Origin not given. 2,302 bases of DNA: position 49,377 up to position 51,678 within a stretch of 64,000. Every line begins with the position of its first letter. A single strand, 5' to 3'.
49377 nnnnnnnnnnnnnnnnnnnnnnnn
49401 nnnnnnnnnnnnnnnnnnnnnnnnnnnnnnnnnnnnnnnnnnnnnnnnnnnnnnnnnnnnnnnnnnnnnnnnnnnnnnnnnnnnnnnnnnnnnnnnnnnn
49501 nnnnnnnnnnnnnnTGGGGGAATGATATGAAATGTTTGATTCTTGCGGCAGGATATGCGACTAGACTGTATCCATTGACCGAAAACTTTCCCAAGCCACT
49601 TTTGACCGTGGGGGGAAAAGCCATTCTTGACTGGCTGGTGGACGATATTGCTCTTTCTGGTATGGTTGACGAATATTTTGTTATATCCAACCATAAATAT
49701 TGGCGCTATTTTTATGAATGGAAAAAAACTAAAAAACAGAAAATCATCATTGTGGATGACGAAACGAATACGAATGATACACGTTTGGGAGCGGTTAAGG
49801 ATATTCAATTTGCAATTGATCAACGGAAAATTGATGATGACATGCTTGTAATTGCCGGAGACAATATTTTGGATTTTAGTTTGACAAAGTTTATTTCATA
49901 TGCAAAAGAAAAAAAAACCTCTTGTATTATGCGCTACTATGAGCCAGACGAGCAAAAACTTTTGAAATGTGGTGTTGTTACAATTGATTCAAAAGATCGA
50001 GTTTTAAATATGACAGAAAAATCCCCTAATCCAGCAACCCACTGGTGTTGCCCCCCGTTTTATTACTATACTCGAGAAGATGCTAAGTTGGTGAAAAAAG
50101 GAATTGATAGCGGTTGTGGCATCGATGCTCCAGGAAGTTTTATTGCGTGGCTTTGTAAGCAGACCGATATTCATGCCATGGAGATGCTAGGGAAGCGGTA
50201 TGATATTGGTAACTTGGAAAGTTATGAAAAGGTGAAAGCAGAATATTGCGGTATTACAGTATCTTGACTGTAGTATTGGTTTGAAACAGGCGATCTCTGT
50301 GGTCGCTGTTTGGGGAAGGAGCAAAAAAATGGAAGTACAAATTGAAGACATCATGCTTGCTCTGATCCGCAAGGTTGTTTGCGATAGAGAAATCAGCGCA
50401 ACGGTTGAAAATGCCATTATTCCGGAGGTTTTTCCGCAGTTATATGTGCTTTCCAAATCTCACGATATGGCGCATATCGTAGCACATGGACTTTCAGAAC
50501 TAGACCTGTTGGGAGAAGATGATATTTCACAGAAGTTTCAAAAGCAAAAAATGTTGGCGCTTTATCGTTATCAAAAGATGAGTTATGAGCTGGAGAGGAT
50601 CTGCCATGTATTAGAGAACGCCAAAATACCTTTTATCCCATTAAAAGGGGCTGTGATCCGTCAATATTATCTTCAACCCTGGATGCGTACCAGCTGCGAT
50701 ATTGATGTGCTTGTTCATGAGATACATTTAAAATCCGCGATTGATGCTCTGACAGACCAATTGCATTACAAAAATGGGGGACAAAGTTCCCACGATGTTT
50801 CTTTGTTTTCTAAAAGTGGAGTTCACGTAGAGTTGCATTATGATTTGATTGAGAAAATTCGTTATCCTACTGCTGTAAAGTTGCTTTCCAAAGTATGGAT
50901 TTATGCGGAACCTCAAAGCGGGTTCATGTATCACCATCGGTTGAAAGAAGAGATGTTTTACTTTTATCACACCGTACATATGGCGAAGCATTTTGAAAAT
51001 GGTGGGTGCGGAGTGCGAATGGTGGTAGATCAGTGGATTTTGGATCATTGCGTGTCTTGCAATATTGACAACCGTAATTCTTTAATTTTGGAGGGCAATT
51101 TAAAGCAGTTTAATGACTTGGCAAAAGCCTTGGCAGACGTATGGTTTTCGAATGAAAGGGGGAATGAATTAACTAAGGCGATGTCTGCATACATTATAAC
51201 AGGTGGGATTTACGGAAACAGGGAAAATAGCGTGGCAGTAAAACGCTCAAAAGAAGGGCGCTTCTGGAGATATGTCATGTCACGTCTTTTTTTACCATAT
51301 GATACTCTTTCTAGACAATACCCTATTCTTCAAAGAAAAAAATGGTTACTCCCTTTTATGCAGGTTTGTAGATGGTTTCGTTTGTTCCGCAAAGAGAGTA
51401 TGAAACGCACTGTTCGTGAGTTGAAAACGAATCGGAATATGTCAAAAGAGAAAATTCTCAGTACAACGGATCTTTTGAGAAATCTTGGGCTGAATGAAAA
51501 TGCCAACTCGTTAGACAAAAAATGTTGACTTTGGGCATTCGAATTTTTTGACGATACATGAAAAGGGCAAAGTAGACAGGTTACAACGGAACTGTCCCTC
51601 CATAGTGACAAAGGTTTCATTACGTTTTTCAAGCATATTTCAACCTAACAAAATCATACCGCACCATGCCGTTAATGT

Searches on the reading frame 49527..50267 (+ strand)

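Call 3: search_protein_families(library=pfam, proteins=[window:49527-50267:+], max_evalue=0.01)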
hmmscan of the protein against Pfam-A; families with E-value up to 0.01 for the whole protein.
window:49527-50267:+ (246 aa): 3 families
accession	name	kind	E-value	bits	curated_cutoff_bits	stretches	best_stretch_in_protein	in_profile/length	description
PF00483.29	NTP_transferase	-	3.7e-26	92.6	21.2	1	3-240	2-242/245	Nucleotidyl transferase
PF12804.13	NTP_transf_3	-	1.6e-07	32.1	27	1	3-115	1-98/160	MobA-like NTP transferase domain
PF01128.25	IspD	-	0.0039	17.4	27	1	3-91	3-86/221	2-C-methyl-D-erythritol 4-phosphate cytidylyltransferase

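Call 4: search_protein_families(library=ncbifam, proteins=[window:49527-50267:+], max_evalue=0.01)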
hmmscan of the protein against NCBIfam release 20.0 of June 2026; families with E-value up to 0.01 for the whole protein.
window:49527-50267:+ (246 aa): 33 families (the best 25 are shown)
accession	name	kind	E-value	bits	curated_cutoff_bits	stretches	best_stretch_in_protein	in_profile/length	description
TIGR03992.1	Arch_glmU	subfamily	1e-21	77.3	292.1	1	1-228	1-215/393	bifunctional sugar-1-phosphate nucleotidylyltransferase/acetyltransferase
NF041313.1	UDPGP_AglF_Halo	equivalog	1.5e-20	73.7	400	1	1-236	1-230/234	UTP--glucose-1-phosphate uridylyltransferase AglF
TIGR01208.1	rmlA_long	equivalog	5.2e-16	58.5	320.25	1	2-184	1-177/353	glucose-1-phosphate thymidylyltransferase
NF041173.1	Sug_nt_acttase_Thmprot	equivalog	2.9e-14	52.8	600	1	1-228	1-215/405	bifunctional sugar-1-phosphate nucleotidylyltransferase/acetyltransferase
TIGR02091.1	glgC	equivalog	2.8e-13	49.7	424.9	1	3-171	3-181/364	glucose-1-phosphate adenylyltransferase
NF052502.1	man1P_GTase_Rv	exception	4.6e-13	48.7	440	1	3-186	3-179/352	mannose-1-phosphate guanylyltransferase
TIGR01099.1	galU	equivalog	6e-13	49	326.8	1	1-233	2-258/261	UTP--glucose-1-phosphate uridylyltransferase GalU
TIGR01207.1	rmlA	equivalog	1.1e-12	47.6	360.65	1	2-190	1-184/286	glucose-1-phosphate thymidylyltransferase RfbA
NF045761.1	NAMPUrTaseMurU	equivalog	5.3e-12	46.1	250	1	1-128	1-123/226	N-acetylmuramate alpha-1-phosphate uridylyltransferase MurU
NF045697.1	MurNAcPUrMurU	equivalog_domain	2.2e-10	40.3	370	1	4-88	1-85/229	N-acetylmuramate alpha-1-phosphate uridylyltransferase MurU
NF012024.0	PRK15480.1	equivalog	1.8e-09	37.2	588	1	2-191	5-189/292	glucose-1-phosphate thymidylyltransferase RfbA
NF001947.0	PRK00725.1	subfamily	2.5e-09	36.4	470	1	3-171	19-198/426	glucose-1-phosphate adenylyltransferase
NF002772.0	PRK02862.1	equivalog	2.7e-09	36.3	537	1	3-166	6-179/429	glucose-1-phosphate adenylyltransferase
NF041135.1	IPPtranDIPPsyn_Thcocales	equivalog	4.9e-09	35.7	580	1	1-116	1-105/419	bifunctional L-myo-inositol-1-phosphate cytidylyltransferase/CDP-L-myo-inositol myo-inositolphosphotransferase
NF003670.0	PRK05293.1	equivalog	5.4e-09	35.5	470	1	3-234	7-252/382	glucose-1-phosphate adenylyltransferase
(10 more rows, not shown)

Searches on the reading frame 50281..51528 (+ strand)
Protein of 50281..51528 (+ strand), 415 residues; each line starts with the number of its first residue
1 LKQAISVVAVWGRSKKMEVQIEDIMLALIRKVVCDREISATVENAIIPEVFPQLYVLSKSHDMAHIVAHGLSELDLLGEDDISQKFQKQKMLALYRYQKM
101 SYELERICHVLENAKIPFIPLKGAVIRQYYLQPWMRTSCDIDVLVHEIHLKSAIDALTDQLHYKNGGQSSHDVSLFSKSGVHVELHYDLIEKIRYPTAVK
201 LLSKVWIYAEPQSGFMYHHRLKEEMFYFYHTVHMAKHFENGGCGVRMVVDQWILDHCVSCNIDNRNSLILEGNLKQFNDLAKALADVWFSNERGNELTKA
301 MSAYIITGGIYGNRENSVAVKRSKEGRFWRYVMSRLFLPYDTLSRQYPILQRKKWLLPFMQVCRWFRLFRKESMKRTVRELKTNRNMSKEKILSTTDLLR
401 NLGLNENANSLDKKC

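Call 3: search_protein_families(library=pfam, proteins=[window:50281-51528:+], max_evalue=0.01)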
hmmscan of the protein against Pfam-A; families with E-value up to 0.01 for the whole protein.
window:50281-51528:+ (415 aa): 1 family
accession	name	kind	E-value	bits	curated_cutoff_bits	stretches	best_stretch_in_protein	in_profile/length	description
PF14907.12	NTP_transf_5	-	2.5e-34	119.4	31.2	1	53-254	7-211/249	Uncharacterised nucleotidyltransferase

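Call 4: search_protein_families(library=ncbifam, proteins=[window:50281-51528:+], max_evalue=0.01)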
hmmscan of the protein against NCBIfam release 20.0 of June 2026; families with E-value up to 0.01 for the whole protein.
window:50281-51528:+ (415 aa): 0 families
